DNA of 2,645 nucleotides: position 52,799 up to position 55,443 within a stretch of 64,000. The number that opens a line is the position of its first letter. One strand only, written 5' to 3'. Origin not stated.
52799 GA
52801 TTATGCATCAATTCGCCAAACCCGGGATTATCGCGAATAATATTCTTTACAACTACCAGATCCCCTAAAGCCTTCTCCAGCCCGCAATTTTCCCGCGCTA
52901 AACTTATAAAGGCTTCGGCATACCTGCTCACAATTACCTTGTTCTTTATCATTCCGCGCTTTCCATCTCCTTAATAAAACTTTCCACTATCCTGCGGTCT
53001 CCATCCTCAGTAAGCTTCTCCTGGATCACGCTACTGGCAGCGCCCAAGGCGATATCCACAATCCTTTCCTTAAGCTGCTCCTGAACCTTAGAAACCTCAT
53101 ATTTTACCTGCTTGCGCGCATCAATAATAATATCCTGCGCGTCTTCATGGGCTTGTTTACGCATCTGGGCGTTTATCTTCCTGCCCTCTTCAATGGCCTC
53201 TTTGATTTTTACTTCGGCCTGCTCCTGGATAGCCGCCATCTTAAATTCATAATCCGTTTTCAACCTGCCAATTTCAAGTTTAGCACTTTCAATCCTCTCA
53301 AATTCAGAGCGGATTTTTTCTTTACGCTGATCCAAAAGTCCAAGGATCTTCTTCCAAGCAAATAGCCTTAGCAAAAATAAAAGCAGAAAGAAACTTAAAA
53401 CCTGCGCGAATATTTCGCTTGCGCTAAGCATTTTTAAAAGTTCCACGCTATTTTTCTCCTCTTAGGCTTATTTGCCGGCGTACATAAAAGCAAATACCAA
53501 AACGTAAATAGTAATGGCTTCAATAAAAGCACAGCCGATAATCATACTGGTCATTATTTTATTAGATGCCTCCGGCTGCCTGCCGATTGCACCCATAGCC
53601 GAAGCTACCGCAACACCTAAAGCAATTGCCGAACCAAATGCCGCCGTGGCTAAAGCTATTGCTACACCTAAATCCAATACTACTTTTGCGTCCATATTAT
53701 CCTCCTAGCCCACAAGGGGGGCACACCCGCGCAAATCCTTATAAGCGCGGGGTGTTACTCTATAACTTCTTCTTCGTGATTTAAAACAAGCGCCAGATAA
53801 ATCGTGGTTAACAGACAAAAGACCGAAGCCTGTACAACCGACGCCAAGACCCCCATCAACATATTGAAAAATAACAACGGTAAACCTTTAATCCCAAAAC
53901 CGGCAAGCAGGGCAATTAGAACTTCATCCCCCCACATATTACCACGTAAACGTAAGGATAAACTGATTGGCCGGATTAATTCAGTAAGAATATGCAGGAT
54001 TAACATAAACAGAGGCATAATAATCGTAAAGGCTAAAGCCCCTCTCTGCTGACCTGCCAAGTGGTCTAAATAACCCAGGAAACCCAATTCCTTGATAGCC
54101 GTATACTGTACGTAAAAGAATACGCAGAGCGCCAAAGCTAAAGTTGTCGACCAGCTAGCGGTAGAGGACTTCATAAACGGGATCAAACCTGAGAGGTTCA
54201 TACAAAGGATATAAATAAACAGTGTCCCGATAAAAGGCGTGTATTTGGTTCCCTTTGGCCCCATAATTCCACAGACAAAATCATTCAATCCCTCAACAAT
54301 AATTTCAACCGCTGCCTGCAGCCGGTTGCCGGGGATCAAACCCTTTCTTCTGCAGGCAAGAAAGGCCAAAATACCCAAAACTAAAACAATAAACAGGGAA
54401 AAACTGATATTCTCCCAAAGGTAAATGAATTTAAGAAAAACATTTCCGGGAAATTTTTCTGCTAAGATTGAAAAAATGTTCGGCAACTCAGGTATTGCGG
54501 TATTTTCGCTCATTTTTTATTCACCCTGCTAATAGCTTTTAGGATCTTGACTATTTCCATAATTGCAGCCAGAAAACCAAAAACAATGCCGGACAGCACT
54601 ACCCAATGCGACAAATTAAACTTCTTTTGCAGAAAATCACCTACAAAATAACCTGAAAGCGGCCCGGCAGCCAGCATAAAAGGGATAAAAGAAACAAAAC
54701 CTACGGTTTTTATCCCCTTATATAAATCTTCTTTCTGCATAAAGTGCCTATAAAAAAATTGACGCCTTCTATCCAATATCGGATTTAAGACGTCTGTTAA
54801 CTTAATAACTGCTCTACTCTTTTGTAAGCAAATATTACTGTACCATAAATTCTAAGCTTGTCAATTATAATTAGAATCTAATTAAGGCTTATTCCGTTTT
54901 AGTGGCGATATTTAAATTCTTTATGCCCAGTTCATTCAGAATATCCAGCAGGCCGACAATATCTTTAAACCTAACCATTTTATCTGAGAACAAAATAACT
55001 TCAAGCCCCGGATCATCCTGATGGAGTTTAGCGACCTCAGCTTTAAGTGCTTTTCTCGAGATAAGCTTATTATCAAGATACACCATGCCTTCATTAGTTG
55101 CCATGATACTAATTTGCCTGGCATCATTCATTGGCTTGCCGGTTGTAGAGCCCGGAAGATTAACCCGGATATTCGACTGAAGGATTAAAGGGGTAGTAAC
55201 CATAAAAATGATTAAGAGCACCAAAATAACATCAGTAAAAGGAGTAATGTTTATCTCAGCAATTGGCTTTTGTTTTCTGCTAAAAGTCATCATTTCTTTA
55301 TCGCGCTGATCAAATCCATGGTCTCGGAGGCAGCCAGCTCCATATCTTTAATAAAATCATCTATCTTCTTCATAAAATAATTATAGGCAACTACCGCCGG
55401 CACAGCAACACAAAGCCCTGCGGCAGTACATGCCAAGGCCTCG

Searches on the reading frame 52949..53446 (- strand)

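Call 12: search_protein_families(library=pfam, proteins=[window:52949-53446:-])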
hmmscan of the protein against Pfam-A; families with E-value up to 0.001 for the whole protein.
window:52949-53446:- (165 aa): 1 family
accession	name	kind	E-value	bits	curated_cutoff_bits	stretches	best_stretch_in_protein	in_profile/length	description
PF00430.23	ATP-synt_B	-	1.2e-20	74.4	28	1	12-142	2-132/132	ATP synthase B/B' CF(0)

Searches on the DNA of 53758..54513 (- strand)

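Call 51: search_with_rna_model(model_id=R1, sources=[L121, L122, L123, L124, L125, L126, L127, L128, L129, L130, L131, L132, L133, L134, L135, L136, L137, L138, L139, L140, L141, L142, L143, L144, L145, L146, L147, L148, L149, L150, L151, L152, L153, L154, L155, L156, L157, L158, L159, L160, L161, L162, L163, L164, L165, L166, L167, L168, L169, L170, L171, L172, L173, L174, L175, L176, L177, L178, L179, L180, L181, L182, L183, L184, L185, L186, L187, L188, L189, L190, L191, L192, L193, L194, L195, L196, L197, L198, L199, L200], max_evalue=0.1)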
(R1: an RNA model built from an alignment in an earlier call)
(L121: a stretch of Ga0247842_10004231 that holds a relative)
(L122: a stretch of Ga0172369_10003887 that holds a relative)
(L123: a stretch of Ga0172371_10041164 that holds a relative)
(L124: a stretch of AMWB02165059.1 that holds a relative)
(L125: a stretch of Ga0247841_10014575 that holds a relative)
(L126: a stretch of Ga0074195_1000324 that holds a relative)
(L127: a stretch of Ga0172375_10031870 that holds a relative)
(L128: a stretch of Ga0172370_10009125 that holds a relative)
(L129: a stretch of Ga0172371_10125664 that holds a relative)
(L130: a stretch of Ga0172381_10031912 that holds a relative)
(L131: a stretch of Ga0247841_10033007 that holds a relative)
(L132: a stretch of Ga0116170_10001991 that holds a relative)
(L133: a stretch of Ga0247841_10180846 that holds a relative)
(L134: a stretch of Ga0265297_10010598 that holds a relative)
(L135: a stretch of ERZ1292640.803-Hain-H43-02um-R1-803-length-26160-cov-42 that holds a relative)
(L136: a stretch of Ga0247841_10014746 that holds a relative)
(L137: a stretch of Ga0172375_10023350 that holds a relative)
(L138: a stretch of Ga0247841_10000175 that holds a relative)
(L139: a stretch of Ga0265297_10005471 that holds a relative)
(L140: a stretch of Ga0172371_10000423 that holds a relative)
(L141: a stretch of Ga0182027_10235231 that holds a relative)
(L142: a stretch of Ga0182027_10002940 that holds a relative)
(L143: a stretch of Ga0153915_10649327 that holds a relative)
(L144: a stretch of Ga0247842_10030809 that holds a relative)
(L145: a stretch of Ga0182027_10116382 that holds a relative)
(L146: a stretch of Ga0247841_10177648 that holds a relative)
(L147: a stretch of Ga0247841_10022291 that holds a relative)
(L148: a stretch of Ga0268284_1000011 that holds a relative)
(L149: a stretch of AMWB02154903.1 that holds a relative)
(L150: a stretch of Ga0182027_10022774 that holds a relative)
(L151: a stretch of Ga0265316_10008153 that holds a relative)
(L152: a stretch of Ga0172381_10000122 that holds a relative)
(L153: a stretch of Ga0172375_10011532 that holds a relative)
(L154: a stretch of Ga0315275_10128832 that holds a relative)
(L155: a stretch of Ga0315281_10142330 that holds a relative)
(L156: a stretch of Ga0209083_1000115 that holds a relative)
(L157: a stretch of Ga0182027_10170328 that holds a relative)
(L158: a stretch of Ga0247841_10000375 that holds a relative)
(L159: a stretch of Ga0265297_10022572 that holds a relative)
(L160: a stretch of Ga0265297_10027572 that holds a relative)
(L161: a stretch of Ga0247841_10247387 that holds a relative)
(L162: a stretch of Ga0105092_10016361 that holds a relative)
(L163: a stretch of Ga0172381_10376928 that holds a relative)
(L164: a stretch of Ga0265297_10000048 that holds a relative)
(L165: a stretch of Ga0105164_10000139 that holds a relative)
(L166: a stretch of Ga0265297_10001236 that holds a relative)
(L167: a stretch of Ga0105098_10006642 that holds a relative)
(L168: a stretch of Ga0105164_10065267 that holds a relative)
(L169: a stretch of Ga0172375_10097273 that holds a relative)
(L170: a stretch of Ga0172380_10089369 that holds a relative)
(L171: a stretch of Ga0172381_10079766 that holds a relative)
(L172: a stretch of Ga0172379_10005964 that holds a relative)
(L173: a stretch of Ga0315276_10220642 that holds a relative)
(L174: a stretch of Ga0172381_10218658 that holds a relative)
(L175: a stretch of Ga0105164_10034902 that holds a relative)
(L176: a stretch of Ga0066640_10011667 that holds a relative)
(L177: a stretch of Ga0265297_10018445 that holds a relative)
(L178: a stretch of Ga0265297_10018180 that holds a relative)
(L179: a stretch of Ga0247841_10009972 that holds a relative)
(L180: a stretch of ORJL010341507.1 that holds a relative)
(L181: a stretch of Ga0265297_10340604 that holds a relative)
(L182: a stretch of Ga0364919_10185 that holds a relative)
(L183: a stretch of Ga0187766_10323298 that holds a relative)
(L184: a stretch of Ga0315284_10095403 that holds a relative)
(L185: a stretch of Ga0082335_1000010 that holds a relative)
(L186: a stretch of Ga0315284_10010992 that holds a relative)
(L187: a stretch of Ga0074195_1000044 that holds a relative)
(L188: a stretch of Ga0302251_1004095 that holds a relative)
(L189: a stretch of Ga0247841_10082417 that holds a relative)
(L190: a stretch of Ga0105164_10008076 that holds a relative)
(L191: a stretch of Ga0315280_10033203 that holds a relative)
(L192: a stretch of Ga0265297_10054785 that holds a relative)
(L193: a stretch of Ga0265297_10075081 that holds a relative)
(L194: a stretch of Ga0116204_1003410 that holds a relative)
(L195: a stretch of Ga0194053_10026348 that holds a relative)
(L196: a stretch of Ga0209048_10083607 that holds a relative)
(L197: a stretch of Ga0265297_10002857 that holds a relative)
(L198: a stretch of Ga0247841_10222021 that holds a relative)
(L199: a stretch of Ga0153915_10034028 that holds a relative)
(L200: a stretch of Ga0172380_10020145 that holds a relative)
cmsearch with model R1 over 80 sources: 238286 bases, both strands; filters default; matches with E-value up to 0.1: 6.
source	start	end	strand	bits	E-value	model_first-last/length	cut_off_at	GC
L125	2259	2304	+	49.7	4.3e-11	1-46/46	no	0.61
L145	1936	1980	+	37.8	8.3e-08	1-46/46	no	0.56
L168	1431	1475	+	32.8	2e-06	1-46/46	no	0.58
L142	2771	2870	+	25.3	0.00024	1-46/46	no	0.62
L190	2351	2391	+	23.6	0.00071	1-46/46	no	0.49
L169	251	291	+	19.9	0.0075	1-46/46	no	0.46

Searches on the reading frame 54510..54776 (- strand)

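Call 12: search_protein_families(library=pfam, proteins=[window:54510-54776:-])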
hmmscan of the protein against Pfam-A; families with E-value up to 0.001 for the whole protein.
window:54510-54776:- (88 aa): 1 family
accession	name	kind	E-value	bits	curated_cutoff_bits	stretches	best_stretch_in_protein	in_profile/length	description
PF09527.15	ATPase_gene1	-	1.6e-07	31.7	26.6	1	28-77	4-53/54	Putative F0F1-ATPase subunit Ca2+/Mg2+ transporter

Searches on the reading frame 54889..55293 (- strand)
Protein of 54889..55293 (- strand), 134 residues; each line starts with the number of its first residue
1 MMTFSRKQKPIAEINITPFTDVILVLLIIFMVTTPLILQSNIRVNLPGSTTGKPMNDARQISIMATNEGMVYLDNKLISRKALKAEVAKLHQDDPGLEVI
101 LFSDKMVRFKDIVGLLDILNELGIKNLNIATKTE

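Call 12: search_protein_families(library=pfam, proteins=[window:54889-55293:-])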
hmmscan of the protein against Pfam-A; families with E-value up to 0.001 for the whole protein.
window:54889-55293:- (134 aa): 1 family
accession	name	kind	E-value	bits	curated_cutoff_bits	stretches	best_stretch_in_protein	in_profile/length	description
PF02472.21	ExbD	-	6.4e-26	91.3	25.4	1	8-133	2-127/128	Biopolymer transport protein ExbD/TolR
